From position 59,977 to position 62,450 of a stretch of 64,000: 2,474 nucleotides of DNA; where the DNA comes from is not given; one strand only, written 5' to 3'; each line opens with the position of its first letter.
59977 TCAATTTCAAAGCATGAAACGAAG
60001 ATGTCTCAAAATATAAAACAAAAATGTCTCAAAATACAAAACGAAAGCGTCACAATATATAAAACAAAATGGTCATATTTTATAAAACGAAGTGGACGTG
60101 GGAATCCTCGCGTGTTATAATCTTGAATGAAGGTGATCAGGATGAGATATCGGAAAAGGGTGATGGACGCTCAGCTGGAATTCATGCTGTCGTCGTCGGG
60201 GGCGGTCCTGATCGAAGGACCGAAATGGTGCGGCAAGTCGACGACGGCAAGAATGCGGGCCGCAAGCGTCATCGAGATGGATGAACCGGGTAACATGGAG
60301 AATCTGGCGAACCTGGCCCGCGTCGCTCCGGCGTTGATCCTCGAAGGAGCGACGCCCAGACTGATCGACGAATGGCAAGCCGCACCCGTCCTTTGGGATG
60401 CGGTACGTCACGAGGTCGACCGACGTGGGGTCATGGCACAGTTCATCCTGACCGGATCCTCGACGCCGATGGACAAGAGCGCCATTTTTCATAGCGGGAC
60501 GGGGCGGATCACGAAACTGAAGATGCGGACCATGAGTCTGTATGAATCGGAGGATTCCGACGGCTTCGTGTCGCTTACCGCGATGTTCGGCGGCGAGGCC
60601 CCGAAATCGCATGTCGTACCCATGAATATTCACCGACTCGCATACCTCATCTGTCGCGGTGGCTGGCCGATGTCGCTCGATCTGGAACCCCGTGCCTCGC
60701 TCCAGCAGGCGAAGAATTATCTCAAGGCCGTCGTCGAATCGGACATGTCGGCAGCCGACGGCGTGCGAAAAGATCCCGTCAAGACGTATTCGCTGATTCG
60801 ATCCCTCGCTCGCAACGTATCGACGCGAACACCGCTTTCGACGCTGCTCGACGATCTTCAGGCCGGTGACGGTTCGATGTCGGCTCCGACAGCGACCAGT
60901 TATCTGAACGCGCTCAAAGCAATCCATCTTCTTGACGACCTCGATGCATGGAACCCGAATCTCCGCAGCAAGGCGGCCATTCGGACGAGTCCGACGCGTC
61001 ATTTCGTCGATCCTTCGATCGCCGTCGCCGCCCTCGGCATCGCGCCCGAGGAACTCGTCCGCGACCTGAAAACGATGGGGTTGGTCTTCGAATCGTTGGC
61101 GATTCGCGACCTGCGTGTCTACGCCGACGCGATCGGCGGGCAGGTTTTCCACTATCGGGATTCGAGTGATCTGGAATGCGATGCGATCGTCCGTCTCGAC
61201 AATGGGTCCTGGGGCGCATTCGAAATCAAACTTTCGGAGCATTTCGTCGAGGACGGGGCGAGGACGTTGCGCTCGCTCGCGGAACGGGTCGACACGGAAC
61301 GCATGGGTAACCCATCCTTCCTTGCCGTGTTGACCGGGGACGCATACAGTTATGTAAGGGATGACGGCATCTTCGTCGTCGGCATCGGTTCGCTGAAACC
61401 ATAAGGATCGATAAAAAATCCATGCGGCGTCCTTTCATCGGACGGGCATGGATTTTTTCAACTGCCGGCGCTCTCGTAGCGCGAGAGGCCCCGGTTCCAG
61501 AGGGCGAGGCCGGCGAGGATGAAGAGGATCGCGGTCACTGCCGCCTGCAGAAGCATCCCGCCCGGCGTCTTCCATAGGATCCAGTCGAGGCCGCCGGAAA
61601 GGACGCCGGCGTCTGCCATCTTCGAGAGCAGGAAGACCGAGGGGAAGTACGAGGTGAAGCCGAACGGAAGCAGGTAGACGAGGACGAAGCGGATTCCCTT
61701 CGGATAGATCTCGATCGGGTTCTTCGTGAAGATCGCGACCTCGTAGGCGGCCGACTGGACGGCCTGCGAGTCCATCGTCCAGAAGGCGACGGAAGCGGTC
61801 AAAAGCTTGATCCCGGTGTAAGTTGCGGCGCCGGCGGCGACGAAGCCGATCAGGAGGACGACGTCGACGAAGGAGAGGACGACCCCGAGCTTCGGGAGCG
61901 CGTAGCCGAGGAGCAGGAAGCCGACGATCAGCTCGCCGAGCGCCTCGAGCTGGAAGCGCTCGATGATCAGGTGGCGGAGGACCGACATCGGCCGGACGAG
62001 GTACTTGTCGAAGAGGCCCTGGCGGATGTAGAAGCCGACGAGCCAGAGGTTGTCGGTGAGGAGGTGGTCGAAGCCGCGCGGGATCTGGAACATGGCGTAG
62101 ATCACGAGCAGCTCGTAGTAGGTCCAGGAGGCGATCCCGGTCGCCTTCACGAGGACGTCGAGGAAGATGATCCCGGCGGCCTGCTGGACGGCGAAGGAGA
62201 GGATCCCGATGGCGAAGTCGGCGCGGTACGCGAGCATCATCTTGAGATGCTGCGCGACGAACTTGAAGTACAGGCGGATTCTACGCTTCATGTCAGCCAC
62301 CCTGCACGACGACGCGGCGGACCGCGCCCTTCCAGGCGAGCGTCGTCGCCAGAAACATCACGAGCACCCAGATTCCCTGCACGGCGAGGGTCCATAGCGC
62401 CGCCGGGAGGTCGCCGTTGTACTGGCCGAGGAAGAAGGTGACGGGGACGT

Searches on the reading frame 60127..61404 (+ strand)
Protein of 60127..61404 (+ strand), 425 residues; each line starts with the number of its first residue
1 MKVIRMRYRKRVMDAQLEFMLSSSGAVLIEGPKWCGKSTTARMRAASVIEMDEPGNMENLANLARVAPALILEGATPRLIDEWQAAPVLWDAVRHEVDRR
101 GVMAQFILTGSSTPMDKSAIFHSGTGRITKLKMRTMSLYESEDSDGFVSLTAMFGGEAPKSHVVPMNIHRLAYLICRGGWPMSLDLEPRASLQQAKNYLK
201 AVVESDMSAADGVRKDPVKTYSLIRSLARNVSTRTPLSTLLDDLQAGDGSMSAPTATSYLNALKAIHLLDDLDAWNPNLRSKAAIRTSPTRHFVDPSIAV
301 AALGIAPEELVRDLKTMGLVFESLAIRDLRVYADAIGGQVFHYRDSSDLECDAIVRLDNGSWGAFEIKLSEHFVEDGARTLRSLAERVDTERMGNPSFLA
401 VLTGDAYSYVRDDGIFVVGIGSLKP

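Call 61: search_protein_families(library=pfam, proteins=[window:60127-61404:+], max_evalue=0.00001)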
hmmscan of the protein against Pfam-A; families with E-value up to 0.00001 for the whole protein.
window:60127-61404:+ (425 aa): 2 families
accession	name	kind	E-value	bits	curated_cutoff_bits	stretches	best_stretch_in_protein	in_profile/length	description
PF13635.12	DUF4143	-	5e-28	98.3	28.1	1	204-370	1-160/160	Domain of unknown function (DUF4143)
PF13173.12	AAA_14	-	2e-12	47.7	27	1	25-140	3-127/129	AAA domain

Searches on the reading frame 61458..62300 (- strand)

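Call 61: search_protein_families(library=pfam, proteins=[window:61458-62300:-], max_evalue=0.00001)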
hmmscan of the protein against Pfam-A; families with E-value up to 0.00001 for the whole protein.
window:61458-62300:- (280 aa): 1 family
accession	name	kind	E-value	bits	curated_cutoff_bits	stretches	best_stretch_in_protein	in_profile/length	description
PF06182.17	ABC2_membrane_6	-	2.9e-43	148.7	22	1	41-279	5-229/229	ABC-2 family transporter protein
